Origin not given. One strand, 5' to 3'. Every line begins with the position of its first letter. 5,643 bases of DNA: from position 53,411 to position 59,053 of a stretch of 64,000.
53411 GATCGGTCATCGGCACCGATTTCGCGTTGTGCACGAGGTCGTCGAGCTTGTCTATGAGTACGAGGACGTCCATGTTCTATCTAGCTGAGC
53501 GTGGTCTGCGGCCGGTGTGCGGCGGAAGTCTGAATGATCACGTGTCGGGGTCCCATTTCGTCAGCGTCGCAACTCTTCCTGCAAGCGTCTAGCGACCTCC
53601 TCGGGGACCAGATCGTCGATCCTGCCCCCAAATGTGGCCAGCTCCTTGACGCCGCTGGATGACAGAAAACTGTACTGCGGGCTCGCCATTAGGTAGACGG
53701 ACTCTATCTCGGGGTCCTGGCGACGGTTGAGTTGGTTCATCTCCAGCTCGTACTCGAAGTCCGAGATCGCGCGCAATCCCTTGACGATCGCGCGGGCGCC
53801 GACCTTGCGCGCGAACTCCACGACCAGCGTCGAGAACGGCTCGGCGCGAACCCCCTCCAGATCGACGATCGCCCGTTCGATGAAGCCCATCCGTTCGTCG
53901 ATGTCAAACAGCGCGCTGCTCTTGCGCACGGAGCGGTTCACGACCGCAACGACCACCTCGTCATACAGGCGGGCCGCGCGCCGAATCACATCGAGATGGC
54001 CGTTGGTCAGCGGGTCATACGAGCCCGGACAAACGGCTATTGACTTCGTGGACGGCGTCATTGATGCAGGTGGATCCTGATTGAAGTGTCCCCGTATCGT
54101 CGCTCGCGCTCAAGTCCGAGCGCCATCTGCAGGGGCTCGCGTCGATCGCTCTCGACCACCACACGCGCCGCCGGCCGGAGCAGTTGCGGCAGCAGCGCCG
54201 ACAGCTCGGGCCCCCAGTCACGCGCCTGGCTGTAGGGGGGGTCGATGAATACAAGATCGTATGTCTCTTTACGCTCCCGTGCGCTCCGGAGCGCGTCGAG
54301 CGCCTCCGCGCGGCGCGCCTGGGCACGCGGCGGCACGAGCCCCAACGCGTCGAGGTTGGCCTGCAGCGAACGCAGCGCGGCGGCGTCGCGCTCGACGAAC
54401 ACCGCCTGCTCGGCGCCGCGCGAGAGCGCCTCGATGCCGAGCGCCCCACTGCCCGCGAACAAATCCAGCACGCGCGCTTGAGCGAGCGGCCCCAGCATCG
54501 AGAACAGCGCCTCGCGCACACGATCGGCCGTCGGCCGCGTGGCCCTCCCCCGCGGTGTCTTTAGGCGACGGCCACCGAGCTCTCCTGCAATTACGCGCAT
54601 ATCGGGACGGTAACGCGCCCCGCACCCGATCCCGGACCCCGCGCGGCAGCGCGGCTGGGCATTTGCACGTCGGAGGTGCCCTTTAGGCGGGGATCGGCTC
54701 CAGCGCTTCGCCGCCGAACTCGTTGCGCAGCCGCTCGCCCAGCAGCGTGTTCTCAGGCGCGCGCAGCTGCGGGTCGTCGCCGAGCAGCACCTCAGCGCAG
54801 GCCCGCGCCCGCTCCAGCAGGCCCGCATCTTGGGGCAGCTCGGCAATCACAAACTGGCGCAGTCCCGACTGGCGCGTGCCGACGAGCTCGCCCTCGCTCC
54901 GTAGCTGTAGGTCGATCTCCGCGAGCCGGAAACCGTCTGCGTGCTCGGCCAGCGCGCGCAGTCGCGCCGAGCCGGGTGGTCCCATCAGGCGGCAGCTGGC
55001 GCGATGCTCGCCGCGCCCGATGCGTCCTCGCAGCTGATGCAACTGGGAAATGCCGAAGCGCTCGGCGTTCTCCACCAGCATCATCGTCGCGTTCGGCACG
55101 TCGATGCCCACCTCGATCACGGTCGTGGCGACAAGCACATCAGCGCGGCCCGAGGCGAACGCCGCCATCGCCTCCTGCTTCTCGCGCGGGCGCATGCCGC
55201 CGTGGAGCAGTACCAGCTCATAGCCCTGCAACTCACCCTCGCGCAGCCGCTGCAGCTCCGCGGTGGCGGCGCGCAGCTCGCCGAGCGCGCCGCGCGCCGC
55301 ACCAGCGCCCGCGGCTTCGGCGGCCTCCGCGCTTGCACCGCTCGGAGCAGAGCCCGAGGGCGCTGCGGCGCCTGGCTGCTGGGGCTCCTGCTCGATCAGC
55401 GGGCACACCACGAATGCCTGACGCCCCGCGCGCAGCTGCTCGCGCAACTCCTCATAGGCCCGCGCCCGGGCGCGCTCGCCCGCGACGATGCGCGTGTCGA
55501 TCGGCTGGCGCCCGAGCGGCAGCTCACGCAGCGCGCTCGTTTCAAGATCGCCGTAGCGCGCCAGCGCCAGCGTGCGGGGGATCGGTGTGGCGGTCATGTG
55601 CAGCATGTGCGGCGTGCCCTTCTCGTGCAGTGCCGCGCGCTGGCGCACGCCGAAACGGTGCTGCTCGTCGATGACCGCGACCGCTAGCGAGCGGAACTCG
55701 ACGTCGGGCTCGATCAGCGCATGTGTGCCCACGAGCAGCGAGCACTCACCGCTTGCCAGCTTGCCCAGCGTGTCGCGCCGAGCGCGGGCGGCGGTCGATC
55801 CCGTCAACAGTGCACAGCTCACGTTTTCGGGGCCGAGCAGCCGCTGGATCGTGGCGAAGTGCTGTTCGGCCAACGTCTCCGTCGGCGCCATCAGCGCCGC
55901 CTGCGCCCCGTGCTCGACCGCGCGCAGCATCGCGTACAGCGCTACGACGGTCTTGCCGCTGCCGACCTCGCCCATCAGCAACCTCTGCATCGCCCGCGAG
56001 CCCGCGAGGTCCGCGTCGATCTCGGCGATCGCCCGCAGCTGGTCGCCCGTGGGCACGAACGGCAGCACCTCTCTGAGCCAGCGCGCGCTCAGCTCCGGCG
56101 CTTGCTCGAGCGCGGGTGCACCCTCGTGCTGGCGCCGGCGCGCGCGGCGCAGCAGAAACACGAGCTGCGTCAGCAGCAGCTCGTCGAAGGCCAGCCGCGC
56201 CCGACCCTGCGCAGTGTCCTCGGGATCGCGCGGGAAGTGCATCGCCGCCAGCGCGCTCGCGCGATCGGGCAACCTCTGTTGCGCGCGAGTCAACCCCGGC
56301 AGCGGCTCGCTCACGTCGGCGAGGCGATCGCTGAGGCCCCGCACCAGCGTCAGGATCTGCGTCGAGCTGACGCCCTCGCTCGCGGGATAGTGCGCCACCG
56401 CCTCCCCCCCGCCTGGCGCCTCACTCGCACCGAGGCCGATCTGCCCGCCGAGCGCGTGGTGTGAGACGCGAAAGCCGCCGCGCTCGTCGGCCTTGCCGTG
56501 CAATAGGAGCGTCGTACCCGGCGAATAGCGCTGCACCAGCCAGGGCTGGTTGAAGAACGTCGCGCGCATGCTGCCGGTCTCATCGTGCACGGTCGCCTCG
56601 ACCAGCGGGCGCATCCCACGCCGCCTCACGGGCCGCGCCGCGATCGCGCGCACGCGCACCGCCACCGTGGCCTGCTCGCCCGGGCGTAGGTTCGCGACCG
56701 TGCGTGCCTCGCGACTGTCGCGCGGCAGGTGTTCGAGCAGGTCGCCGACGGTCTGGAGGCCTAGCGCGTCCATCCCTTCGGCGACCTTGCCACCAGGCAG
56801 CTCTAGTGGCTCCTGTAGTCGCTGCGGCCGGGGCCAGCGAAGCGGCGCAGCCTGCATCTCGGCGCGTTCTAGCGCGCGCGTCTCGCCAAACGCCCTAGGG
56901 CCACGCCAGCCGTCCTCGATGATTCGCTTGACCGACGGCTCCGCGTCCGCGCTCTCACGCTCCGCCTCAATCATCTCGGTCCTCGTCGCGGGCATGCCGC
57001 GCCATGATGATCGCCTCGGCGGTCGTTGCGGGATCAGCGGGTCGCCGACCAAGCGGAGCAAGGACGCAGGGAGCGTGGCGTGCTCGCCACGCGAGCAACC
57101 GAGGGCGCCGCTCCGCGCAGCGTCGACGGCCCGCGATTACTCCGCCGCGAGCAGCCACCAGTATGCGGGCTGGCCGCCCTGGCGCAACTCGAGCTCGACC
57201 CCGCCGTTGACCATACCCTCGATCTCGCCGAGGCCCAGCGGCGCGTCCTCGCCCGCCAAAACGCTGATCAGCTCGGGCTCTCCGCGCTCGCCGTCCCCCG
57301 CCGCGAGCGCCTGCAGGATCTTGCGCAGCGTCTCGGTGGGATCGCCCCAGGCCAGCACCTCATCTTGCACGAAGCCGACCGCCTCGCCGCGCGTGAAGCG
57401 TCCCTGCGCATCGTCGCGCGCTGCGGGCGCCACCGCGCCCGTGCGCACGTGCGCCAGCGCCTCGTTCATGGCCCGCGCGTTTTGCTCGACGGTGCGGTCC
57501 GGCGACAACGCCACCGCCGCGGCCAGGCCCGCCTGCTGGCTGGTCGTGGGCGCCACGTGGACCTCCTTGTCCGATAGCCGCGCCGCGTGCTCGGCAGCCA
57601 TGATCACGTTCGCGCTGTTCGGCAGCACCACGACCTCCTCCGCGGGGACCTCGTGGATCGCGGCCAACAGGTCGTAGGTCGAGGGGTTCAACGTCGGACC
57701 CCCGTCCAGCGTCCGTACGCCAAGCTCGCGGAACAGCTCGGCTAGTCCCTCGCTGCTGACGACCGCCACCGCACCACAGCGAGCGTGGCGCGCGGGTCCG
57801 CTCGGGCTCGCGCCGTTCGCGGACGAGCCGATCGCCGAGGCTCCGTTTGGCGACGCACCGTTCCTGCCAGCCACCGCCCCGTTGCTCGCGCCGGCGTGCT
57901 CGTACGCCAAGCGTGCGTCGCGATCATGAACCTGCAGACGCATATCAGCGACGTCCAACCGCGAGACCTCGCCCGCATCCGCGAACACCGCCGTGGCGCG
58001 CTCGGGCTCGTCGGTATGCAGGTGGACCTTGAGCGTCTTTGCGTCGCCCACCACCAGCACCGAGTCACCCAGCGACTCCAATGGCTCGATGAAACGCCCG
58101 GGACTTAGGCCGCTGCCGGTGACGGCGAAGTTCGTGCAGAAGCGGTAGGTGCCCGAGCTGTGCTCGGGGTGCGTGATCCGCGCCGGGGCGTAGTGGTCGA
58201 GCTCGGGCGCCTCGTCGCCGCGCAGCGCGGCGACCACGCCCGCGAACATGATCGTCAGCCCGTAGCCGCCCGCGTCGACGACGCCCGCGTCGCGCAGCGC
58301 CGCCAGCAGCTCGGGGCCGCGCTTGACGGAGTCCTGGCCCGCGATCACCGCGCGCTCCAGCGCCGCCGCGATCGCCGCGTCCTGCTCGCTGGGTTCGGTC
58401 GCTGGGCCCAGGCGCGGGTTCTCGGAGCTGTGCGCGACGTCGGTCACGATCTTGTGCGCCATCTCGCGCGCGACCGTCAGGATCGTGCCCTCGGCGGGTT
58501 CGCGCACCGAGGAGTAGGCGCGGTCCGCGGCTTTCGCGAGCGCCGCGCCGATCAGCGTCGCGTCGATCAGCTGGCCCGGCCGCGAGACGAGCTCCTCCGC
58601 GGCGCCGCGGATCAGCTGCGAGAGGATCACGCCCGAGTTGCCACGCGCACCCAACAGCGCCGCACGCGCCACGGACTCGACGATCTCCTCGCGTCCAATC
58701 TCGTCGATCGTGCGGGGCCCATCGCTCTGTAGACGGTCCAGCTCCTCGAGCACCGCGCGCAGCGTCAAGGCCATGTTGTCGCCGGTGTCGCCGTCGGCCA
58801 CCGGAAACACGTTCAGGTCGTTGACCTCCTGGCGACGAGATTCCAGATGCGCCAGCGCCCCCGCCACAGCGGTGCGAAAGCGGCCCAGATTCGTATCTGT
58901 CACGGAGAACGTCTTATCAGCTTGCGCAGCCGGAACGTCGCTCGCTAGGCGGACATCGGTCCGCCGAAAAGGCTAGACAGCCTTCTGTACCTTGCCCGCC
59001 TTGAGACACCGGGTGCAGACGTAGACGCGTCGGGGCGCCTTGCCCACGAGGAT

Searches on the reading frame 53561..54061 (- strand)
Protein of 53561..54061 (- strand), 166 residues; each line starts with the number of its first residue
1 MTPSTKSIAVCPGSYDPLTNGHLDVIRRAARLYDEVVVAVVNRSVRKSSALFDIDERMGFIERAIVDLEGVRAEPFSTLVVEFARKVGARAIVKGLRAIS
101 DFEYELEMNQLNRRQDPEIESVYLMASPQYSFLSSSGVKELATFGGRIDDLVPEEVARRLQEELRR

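Call 66: search_protein_families(library=pfam, proteins=[window:53561-54061:-], max_evalue=0.00001)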
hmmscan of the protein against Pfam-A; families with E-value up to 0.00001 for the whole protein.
window:53561-54061:- (166 aa): 1 family
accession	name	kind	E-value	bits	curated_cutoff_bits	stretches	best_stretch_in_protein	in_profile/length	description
PF01467.32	CTP_transf_like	-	6.5e-22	78.6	21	1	10-140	1-132/133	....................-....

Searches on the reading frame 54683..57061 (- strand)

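Call 66: search_protein_families(library=pfam, proteins=[window:54683-57061:-], max_evalue=0.00001)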
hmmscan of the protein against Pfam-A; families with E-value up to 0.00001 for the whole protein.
window:54683-57061:- (792 aa): 6 families
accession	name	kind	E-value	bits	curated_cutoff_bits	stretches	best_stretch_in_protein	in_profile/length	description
PF00271.37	Helicase_C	-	8.7e-22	77.9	23.5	1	604-683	32-108/110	Helicase conserved C-terminal domain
PF00270.35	DEAD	-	9.6e-21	74.7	26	1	340-497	3-163/167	DEAD/DEAH box helicase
PF19833.4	RecG_dom3_C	-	2.7e-14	53.4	26.8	1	708-780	2-75/87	ATP-dependent DNA helicase RecG, domain 3, C-terminal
PF04851.21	ResIII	-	2.2e-09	37.9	22.5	1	341-493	8-162/164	Type III restriction enzyme, res subunit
PF01336.31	tRNA_anti-codon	-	1.9e-06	28.1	27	1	132-196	2-63/75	OB-fold nucleic acid binding domain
PF17191.10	RecG_wedge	-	5.4e-06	26.5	23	1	97-192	16-111/162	RecG wedge domain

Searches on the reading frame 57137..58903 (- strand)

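Call 66: search_protein_families(library=pfam, proteins=[window:57137-58903:-], max_evalue=0.00001)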
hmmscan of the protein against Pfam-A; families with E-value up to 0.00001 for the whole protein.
window:57137-58903:- (588 aa): 3 families
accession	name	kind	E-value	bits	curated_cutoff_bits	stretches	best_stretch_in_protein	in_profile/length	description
PF13684.11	FakA-like_C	-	2.7e-48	164.7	23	1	377-588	1-216/216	Fatty acid kinase subunit A-like, C-terminal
PF02734.22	Dak2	-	4.8e-27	95.4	27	1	34-224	1-173/174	DAK2 domain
PF21645.3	FakA-like_M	-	5.8e-18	64.9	24.9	1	253-326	2-78/80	Fatty acid kinase subunit A-like, middle domain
